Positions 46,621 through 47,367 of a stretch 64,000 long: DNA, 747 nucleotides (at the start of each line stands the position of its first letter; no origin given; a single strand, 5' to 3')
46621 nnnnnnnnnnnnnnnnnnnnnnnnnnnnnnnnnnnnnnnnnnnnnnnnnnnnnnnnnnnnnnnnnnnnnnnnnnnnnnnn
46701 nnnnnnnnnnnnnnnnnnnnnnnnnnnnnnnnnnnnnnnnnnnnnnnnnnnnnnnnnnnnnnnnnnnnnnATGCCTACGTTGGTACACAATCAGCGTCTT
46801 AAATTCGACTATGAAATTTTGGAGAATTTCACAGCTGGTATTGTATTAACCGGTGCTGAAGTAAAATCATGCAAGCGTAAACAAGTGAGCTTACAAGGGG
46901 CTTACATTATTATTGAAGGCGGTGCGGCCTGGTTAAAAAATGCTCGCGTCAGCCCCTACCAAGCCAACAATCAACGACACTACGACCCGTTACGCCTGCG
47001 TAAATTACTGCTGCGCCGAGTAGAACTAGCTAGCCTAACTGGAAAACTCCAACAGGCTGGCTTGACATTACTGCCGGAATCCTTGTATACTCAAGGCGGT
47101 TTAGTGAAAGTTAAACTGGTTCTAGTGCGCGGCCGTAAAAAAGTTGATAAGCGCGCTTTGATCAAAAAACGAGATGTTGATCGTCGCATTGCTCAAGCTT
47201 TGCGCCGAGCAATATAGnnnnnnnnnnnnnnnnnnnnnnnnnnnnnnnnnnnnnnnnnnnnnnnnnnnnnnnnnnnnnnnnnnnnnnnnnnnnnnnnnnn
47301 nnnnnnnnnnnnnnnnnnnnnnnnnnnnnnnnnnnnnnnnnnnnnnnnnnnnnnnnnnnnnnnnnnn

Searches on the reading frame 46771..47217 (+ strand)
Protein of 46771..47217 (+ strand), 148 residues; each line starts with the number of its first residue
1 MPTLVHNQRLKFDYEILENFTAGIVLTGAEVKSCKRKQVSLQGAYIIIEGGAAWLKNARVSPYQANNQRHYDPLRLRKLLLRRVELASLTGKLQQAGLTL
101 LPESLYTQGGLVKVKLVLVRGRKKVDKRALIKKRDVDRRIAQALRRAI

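Call 7: find_related_loci(query=window:46771-47214:+, collection=genome_contigs, flank=3000)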
Query window:46771-47214:+ (148 aa) in genome_contigs; peptide patterns used: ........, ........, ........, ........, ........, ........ (x = any residue, [..] = any of these).
338 stretches matched a pattern; 96 encode a relative of the query (tblastn E <= 1e-3); the best 80 are kept; 80 distinct loci.
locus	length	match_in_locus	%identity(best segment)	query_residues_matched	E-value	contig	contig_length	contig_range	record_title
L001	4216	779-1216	55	1-146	1e-48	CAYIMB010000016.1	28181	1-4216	MAG TPA_asm: uncultured Gammaproteobacteria bacterium isolate ERP119705_co25_35 genome assembly, contig: NODE_845_length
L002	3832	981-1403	55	1-140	5e-47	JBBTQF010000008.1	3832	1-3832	MAG: Patescibacteria group bacterium isolate H43-bin187_1 H43_bin187_1_000000000008, whole genome shotgun sequence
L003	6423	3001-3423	52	1-140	7e-43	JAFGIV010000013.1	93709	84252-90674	MAG: Candidatus Uhrbacteria bacterium isolate Zod_Metabat.236 k87_2968530, whole genome shotgun sequence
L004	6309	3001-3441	51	1-145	6e-42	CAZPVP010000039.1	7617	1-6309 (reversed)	MAG TPA_asm: uncultured Gammaproteobacteria bacterium isolate SRP141376_co1_289 genome assembly, contig: NODE_16711_leng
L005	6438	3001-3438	51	4-148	1e-41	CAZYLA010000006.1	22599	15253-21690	MAG TPA_asm: uncultured Candidatus Saccharibacteria bacterium isolate binchicken_co19_598 genome assembly, contig: NODE_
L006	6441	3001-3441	52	1-145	3e-41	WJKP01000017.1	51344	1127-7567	MAG: Candidatus Buchananbacteria bacterium isolate Bin_492 k141_1056297, whole genome shotgun sequence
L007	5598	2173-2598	49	1-141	5e-41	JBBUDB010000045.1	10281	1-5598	MAG: Patescibacteria group bacterium isolate H51-bin005_1 H51_bin005_1_000000000045, whole genome shotgun sequence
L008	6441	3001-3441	46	3-145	2e-40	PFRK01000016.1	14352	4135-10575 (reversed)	MAG: Candidatus Nomurabacteria bacterium CG_4_9_14_0_2_um_filter_32_10 CG_4_9_14_0.2_um_filter_scaffold_1801_c, whole ge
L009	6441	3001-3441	49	1-145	4e-40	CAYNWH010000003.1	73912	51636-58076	MAG TPA_asm: uncultured Gammaproteobacteria bacterium isolate SRP214966_co1_418 genome assembly, contig: NODE_344_length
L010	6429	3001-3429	48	4-145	1e-39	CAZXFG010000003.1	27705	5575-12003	MAG TPA_asm: uncultured Gammaproteobacteria bacterium isolate SRP062349_co6_369 genome assembly, contig: NODE_1063_lengt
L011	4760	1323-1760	51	1-145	3e-39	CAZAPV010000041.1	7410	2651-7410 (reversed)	MAG TPA_asm: uncultured Gammaproteobacteria bacterium isolate SRP193066_co2_451 genome assembly, contig: NODE_5164_lengt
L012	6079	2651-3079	49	1-140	2e-39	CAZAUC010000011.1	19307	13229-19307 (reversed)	MAG TPA_asm: uncultured Candidatus Saccharibacteria bacterium isolate SRP214966_co6_158 genome assembly, contig: NODE_15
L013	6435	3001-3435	47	1-148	1e-38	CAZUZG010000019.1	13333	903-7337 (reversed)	MAG TPA_asm: uncultured Candidatus Saccharibacteria bacterium isolate SRP269290_co1_795 genome assembly, contig: NODE_67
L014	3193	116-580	47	1-148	2e-38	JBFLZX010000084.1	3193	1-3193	MAG: Patescibacteria group bacterium isolate MAG122 MAG122_84, whole genome shotgun sequence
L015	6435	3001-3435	46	1-144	4e-38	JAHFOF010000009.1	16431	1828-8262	MAG: bacterium isolate nzgw498 NODE_6761_length_16432_cov_4.089265, whole genome shotgun sequence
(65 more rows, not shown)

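Call 13: find_related_loci(query=window:46771-47214:+, collection=metagenome_contigs, flank=2500)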
Query window:46771-47214:+ (148 aa) in metagenome_contigs; peptide patterns used: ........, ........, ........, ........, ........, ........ (x = any residue, [..] = any of these).
530 stretches matched a pattern; 105 encode a relative of the query (tblastn E <= 1e-3); the best 80 are kept; 80 distinct loci.
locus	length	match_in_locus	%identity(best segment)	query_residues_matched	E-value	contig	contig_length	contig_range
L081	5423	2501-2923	55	1-140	3e-47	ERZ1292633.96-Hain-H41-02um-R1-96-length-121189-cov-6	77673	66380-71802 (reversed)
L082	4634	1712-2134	55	1-140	3e-47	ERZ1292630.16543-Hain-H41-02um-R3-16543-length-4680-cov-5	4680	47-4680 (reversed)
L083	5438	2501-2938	55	1-145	1e-46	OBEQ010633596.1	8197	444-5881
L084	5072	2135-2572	55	1-145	1e-46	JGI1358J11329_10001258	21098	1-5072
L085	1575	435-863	50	4-145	2e-43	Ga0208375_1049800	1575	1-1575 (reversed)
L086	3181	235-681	48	1-148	1e-41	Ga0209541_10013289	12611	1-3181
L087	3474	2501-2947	48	1-148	1e-41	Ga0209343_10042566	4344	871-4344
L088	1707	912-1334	47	1-140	8e-42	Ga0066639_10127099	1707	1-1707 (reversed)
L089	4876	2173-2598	49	1-141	3e-41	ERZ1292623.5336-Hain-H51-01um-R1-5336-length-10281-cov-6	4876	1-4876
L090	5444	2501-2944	53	1-146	6e-41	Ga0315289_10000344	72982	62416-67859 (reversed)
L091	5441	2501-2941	46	3-145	1e-40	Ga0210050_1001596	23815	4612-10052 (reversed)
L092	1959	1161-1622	47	1-148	9e-41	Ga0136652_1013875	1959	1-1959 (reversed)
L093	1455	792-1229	47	1-145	5e-41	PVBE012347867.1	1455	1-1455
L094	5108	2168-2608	49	1-145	3e-40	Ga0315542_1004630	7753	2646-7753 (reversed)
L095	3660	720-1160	49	1-145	3e-40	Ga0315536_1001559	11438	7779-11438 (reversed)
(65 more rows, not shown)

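Call 19: find_encoding_contigs(protein=window:46771-47217:+, flank=1500, max_places=10)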
Protein window:46771-47217:+ (148 aa): 6 contigs read that carry it; 5 places shown.
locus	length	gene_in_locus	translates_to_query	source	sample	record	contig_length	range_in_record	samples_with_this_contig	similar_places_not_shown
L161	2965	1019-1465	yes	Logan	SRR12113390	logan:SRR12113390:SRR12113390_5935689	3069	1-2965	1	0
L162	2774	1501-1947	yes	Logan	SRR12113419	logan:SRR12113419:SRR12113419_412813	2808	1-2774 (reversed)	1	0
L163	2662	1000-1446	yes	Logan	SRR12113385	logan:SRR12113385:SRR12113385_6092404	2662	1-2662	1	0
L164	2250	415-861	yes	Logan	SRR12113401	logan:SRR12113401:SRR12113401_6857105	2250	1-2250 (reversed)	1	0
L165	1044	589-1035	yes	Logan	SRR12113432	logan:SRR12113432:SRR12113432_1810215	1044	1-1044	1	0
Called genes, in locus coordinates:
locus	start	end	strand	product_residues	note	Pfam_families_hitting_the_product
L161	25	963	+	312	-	PF13173:AAA_14, PF13635:DUF4143, PF13551:HTH_29 (faint)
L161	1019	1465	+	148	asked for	PF01668:SmpB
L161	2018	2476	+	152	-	PF05198:IF3_N, PF00707:IF3_C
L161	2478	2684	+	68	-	-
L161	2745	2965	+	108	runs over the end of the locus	?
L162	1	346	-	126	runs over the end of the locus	?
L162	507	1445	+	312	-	PF13173:AAA_14, PF13635:DUF4143, PF13551:HTH_29 (faint)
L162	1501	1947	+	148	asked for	PF01668:SmpB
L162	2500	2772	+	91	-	?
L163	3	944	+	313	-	?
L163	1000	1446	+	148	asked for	PF01668:SmpB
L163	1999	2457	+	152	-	PF05198:IF3_N, PF00707:IF3_C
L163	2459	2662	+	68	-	?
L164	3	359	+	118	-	?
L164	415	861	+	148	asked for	PF01668:SmpB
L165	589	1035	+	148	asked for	PF01668:SmpB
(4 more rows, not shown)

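Call 20: find_homologous_proteins(query=window:46771-47214:+, max_evalue=1e-20)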
Query window:46771-47214:+ (148 aa): 179 proteins with E <= 1e-20 among 313 candidates; the best 120 are listed.
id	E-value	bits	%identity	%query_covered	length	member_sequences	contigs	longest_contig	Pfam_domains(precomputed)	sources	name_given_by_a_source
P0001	4.6e-88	310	100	100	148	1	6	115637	PF01668.24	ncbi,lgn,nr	ncbi:MAG: SsrA-binding protein SmpB [Candidatus Kerfeldbacteria bacterium]|nr:SsrA-binding protein S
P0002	5.8e-58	213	69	99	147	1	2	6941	PF01668.24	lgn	-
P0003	1.5e-55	205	67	98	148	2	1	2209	PF01668.24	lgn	-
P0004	2.6e-53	198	63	100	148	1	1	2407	PF01668.24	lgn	-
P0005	2.6e-53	198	66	98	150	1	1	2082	PF01668.24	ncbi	-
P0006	3.4e-53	197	65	98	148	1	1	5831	PF01668.24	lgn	-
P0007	2.7e-52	194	62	100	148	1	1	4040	PF01668.24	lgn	-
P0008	2.9e-52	194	65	100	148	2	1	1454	PF01668.24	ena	-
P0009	1.0e-49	186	62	100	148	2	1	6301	PF01668.24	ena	-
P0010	2.3e-49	185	62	100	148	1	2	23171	PF01668.24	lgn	-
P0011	4.2e-49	184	61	99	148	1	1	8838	PF01668.24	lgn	-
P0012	4.2e-49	184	63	99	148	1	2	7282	PF01668.24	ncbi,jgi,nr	ncbi:MAG: SsrA RNA (tmRNA)-binding protein [uncultured bacterium]|nr:MAG: SsrA RNA (tmRNA)-binding p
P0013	8.7e-49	183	61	100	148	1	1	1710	PF01668.24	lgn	-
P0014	1.7e-48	182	61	99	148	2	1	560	PF01668.24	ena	-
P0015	3.4e-48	181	61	100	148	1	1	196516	PF01668.24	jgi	-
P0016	3.7e-48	181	58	100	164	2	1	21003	PF01668.24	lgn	-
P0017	6.6e-48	180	61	99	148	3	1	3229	PF01668.24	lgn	-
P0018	4.9e-47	177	60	100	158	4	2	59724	PF01668.24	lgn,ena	-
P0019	8.8e-47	177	60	100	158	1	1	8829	PF01668.24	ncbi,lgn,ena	-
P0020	1.1e-46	176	59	100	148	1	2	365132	PF01668.24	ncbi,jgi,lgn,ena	ncbi:MAG: SsrA-binding protein SmpB [Patescibacteria group bacterium]|jgi:SsrA-binding protein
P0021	4.0e-46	174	60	100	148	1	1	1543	PF01668.24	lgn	-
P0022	6.9e-46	174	57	100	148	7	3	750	PF01668.24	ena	-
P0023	4.1e-44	168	57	99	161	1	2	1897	PF01668.24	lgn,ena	-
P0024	8.6e-43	164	60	98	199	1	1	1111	PF01668.24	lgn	-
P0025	5.4e-42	161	54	98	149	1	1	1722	PF01668.24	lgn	-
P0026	4.4e-40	155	53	100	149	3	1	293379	PF01668.24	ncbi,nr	ncbi:MAG: SsrA-binding protein SmpB [Candidatus Kerfeldbacteria bacterium]|nr:SsrA-binding protein S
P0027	1.6e-39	153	56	99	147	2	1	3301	PF01668.24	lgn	-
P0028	2.2e-39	153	55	95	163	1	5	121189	PF01668.24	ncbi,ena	ncbi:MAG: SsrA-binding protein SmpB [Patescibacteria group bacterium]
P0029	2.9e-39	152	51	98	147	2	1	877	PF01668.24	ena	-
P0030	3.0e-39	152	56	99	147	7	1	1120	PF01668.24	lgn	-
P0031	3.1e-39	152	53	98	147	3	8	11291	PF01668.24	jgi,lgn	jgi:SsrA-binding protein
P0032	5.1e-38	148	54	99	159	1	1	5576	PF01668.24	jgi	jgi:SsrA-binding protein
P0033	6.1e-38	148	54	98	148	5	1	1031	PF01668.24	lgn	-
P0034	1.2e-37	147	52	91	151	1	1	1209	PF01668.24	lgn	-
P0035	2.5e-37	146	55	90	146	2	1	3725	PF01668.24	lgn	-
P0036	3.6e-37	145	51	98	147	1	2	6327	PF01668.24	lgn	-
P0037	4.2e-37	145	48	99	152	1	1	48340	PF01668.24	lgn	-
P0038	5.2e-37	145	51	99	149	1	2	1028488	PF01668.24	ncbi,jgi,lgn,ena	ncbi:MAG: SsrA-binding protein SmpB [Patescibacteria group bacterium]|jgi:SsrA-binding protein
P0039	6.1e-37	145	51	98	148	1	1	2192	PF01668.24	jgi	jgi:SsrA-binding protein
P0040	9.6e-37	144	52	98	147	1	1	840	PF01668.24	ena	-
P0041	1.4e-36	143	50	95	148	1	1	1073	PF01668.24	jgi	-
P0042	3.7e-36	142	50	100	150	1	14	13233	PF01668.24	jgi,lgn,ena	-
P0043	3.8e-36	142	54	99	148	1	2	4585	PF01668.24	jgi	-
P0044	4.5e-36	142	50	99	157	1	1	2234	PF01668.24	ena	-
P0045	5.1e-36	142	50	100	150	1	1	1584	PF01668.24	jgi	-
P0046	7.8e-36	141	49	98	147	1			PF01668.24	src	-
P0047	8.5e-36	141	51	98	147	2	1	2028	PF01668.24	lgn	-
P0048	9.7e-36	141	49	100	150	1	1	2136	PF01668.24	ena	-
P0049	1.1e-35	141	45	99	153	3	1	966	PF01668.24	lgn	-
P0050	1.2e-35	140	49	98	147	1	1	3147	PF01668.24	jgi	jgi:SsrA-binding protein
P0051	3.4e-35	139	50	93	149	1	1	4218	PF01668.24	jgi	jgi:SsrA-binding protein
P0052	3.8e-35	139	48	95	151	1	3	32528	PF01668.24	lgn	-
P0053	4.3e-35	139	51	98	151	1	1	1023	PF01668.24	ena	-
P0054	4.7e-35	139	52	98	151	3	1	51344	PF01668.24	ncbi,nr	ncbi:MAG: SsrA-binding protein SmpB [Candidatus Buchananbacteria bacterium]|nr:SsrA-binding protein 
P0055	5.9e-35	138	52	98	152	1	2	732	PF01668.24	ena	-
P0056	6.7e-35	138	50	97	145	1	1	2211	PF01668.24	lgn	-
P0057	7.4e-35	138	50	98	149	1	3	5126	PF01668.24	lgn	-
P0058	7.4e-35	138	47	95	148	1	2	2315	PF01668.24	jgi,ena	-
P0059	1.2e-34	137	46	99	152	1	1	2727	PF01668.24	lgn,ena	-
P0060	1.9e-34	137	47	97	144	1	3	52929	PF01668.24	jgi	jgi:SsrA-binding protein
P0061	2.1e-34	136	49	98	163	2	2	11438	PF01668.24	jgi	-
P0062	3.4e-34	136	47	100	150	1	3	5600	PF01668.24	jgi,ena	-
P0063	3.6e-34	136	51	98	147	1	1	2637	PF01668.24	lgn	-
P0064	4.0e-34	136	48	94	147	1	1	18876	PF01668.24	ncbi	-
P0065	4.4e-34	135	46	98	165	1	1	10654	PF01668.24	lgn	-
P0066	4.5e-34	135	50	98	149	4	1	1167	PF01668.24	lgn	-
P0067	6.9e-34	135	47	98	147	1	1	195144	PF01668.24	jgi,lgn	-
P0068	7.0e-34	135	51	93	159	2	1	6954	PF01668.24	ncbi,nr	ncbi:MAG: SsrA-binding protein SmpB [bacterium]|nr:SsrA-binding protein SmpB [bacterium]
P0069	7.2e-34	135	47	98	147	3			PF01668.24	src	-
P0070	1.1e-33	134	50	95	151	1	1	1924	PF01668.24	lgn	-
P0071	1.3e-33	134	46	98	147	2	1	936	PF01668.24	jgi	jgi:SsrA-binding protein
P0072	1.5e-33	134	49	98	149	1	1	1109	PF01668.24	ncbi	-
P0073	1.6e-33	134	49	98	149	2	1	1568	PF01668.24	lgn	-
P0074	2.4e-33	133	50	99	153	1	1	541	PF01668.24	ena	-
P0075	2.8e-33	133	44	99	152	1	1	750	PF01668.24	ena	-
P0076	2.9e-33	133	47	97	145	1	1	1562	PF01668.24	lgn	-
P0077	3.7e-33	132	47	98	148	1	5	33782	PF01668.24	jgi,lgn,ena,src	-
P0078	4.0e-33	132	48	97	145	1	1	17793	PF01668.24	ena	-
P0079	4.1e-33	132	46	95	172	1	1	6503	PF01668.24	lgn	-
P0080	5.1e-33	132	47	98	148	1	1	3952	PF01668.24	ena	-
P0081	6.4e-33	132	51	90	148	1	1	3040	PF01668.24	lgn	-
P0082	1.1e-32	131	50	77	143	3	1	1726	PF01668.24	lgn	-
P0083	1.7e-32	130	52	98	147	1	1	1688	PF01668.24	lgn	-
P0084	2.5e-32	130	45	95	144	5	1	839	PF01668.24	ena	-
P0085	3.6e-32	129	49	98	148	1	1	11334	PF01668.24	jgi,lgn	jgi:SsrA-binding protein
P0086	4.2e-32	129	49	94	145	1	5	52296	PF01668.24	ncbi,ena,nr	ncbi:SsrA-binding protein [Candidatus Woesebacteria bacterium]|nr:SsrA-binding protein [Candidatus W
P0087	9.2e-32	128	46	99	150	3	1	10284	PF01668.24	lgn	-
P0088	1.2e-31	128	47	95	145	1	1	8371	PF01668.24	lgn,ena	-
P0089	1.6e-31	127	46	93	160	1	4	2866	PF01668.24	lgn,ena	-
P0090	4.5e-31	126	47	99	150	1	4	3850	PF01668.24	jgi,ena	-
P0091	5.0e-31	126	43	99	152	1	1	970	PF01668.24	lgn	-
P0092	5.2e-31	125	45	95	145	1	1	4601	PF01668.24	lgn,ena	-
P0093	8.5e-31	125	45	94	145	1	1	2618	PF01668.24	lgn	-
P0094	1.1e-30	124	45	94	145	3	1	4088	PF01668.24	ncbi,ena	-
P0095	1.2e-30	124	45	95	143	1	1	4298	PF01668.24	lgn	-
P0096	1.2e-30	124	44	96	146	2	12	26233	PF01668.24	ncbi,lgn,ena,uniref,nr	ncbi:MAG: SsrA-binding protein [Candidatus Collierbacteria bacterium GW2011_GWB1_44_6]|uniref:SsrA-b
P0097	1.3e-30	124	49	98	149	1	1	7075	PF01668.24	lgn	-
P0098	2.0e-30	124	47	95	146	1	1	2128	PF01668.24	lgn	-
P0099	2.3e-30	123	43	96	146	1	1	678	PF01668.24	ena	-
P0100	2.3e-30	123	42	97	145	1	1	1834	PF01668.24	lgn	-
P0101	3.3e-30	123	47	92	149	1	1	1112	PF01668.24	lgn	-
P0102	3.9e-30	123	45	91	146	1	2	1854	PF01668.24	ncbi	-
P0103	5.4e-30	122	45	91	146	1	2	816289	PF01668.24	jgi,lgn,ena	jgi:SsrA-binding protein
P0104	5.7e-30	122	48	98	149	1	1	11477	PF01668.24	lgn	-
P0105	7.8e-30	122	44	95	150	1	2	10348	PF01668.24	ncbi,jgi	ncbi:MAG: SsrA-binding protein SmpB [Pseudobdellovibrionaceae bacterium]|jgi:SsrA-binding protein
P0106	8.3e-30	122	44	95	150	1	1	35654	PF01668.24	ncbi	ncbi:MAG: SsrA-binding protein SmpB [Pseudobdellovibrionaceae bacterium]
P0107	8.6e-30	122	45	95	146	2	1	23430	PF01668.24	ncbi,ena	-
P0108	9.2e-30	121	49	98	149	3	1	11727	PF01668.24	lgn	-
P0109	9.5e-30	121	45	99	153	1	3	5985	PF01668.24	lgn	-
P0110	9.6e-30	121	41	97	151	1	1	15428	PF01668.24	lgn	-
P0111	9.7e-30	121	45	94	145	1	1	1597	PF01668.24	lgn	-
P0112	9.8e-30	121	45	94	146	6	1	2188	PF01668.24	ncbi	-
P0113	1.1e-29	121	44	95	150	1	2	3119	PF01668.24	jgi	-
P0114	1.2e-29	121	44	94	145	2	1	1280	PF01668.24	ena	-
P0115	1.7e-29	121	47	93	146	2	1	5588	PF01668.24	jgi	-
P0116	2.3e-29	120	47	89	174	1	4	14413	PF01668.24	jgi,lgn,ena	jgi:SsrA-binding protein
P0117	2.3e-29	120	45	95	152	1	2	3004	PF01668.24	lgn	-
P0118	2.6e-29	120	39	97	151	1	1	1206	PF01668.24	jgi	-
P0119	3.0e-29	120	43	94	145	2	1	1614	PF01668.24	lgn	-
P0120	3.1e-29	120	43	94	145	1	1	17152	PF01668.24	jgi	jgi:SsrA-binding protein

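Call 21: find_encoding_contigs(protein=P0002, flank=1500, max_places=2)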
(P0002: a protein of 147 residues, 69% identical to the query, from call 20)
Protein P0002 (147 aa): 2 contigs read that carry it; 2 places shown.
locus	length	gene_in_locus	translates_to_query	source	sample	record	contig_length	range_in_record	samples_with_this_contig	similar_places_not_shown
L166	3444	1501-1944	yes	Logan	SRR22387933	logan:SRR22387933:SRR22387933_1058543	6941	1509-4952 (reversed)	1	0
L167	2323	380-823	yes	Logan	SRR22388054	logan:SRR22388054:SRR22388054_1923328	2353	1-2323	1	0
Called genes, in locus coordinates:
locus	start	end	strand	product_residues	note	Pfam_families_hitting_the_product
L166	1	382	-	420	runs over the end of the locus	PF00764:Arginosuc_synth, PF20979:Arginosuc_syn_C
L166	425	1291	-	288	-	PF02729:OTCace_N, PF00185:OTCace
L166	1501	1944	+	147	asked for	PF01668:SmpB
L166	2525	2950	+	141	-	PF05198:IF3_N, PF00707:IF3_C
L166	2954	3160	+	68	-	PF01632:Ribosomal_L35p (weak)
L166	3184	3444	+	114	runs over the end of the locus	PF00453:Ribosomal_L20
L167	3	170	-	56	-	?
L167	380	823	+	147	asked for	PF01668:SmpB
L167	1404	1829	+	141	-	PF05198:IF3_N, PF00707:IF3_C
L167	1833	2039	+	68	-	PF01632:Ribosomal_L35p (weak)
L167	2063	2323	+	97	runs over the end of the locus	?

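Call 22: find_encoding_contigs(protein=P0006, flank=1500, max_places=2)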
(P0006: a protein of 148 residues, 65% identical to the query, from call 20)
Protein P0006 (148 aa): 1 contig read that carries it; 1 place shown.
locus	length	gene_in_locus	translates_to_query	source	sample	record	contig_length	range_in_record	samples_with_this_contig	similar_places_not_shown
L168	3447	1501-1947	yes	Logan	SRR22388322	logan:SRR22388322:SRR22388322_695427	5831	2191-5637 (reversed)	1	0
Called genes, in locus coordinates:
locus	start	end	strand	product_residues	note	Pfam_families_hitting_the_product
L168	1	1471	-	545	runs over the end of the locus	PF03485:Arg_tRNA_synt_N, PF00750:tRNA-synt_1d, PF01406:tRNA-synt_1e (faint), PF01921:tRNA-synt_1f (faint), PF09334:tRNA-synt_1g (faint), PF05746:DALR_1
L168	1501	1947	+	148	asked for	PF01668:SmpB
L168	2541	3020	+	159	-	PF05198:IF3_N, PF00707:IF3_C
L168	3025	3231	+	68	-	-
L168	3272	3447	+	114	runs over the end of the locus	PF00453:Ribosomal_L20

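Call 23: find_encoding_contigs(protein=P0007, flank=1500, max_places=2)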
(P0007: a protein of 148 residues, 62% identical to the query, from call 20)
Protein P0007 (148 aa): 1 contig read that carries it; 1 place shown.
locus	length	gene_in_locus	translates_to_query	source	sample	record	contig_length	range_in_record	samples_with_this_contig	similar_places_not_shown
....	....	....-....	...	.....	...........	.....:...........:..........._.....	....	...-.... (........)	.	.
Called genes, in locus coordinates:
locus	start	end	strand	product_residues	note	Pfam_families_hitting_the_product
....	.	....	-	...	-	?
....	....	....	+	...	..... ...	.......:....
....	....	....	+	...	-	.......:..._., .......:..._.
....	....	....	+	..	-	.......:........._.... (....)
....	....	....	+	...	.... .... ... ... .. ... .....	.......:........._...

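Call 24: find_encoding_contigs(protein=P0009, flank=1500, max_places=2)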
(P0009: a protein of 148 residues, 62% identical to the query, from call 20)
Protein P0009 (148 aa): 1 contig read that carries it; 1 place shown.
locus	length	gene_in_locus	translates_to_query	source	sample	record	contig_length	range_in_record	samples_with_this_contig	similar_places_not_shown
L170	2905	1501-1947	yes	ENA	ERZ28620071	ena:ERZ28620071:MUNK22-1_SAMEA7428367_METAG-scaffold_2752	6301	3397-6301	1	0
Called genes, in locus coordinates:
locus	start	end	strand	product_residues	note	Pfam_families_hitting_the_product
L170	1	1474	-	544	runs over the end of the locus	PF03485:Arg_tRNA_synt_N, PF00750:tRNA-synt_1d, PF01921:tRNA-synt_1f (faint), PF09334:tRNA-synt_1g (faint), PF05746:DALR_1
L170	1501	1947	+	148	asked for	PF01668:SmpB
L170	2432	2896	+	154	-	PF05198:IF3_N, PF00707:IF3_C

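Call 25: find_encoding_contigs(protein=P0010, flank=1500, max_places=2)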
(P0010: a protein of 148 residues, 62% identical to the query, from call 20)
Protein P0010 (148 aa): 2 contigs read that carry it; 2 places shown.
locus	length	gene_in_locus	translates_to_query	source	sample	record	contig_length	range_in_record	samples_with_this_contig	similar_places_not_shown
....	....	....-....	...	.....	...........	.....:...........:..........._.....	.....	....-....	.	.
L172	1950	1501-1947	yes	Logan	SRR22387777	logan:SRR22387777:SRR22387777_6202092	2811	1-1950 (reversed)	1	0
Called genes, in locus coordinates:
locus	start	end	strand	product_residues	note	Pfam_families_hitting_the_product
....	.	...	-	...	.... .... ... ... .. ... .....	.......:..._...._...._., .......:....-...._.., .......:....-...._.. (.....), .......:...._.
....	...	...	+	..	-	-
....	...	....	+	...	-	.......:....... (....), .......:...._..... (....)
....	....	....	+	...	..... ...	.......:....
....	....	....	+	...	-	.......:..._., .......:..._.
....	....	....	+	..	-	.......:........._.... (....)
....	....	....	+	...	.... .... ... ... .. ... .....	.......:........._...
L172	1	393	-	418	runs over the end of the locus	?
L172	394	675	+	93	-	-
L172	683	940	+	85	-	PF05016:ParE_toxin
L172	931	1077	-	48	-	-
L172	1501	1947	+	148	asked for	PF01668:SmpB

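Call 26: find_encoding_contigs(protein=P0011, flank=1500, max_places=1)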
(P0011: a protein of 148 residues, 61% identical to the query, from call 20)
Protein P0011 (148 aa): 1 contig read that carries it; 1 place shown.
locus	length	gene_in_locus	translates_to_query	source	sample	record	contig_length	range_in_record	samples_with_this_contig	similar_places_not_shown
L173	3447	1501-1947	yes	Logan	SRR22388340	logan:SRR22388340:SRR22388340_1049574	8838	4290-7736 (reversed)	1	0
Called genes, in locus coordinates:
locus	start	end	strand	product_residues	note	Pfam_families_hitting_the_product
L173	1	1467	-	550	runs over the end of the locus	PF03485:Arg_tRNA_synt_N, PF00750:tRNA-synt_1d, PF09334:tRNA-synt_1g (faint), PF05746:DALR_1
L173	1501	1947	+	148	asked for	PF01668:SmpB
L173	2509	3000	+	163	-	PF05198:IF3_N, PF00707:IF3_C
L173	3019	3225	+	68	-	-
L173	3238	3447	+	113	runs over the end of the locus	PF00453:Ribosomal_L20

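Call 27: find_encoding_contigs(protein=P0012, flank=1500, max_places=1)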
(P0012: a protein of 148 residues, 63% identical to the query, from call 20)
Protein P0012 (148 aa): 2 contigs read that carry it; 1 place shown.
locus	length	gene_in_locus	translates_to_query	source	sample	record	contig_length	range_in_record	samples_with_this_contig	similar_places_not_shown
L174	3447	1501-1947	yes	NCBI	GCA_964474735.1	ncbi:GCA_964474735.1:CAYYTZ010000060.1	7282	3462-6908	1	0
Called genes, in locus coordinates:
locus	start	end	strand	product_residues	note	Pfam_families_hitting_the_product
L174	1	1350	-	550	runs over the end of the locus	PF03485:Arg_tRNA_synt_N, PF00750:tRNA-synt_1d, PF09334:tRNA-synt_1g (faint), PF05746:DALR_1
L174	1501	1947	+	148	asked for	PF01668:SmpB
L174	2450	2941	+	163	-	PF05198:IF3_N, PF00707:IF3_C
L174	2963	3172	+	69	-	-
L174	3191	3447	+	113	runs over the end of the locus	PF00453:Ribosomal_L20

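Call 28: find_encoding_contigs(protein=P0015, flank=1500, max_places=1)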
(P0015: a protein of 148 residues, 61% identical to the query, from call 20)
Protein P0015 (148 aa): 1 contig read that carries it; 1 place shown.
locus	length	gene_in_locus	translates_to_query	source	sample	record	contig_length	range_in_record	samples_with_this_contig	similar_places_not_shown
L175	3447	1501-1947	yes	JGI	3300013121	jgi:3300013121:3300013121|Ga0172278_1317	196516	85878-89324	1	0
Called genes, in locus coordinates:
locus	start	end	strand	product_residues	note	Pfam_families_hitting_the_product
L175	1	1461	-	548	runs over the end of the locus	PF03485:Arg_tRNA_synt_N, PF00750:tRNA-synt_1d, PF01406:tRNA-synt_1e (faint), PF09334:tRNA-synt_1g (faint), PF05746:DALR_1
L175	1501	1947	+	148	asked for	PF01668:SmpB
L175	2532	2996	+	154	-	PF05198:IF3_N, PF00707:IF3_C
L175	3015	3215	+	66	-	-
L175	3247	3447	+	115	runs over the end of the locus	PF00453:Ribosomal_L20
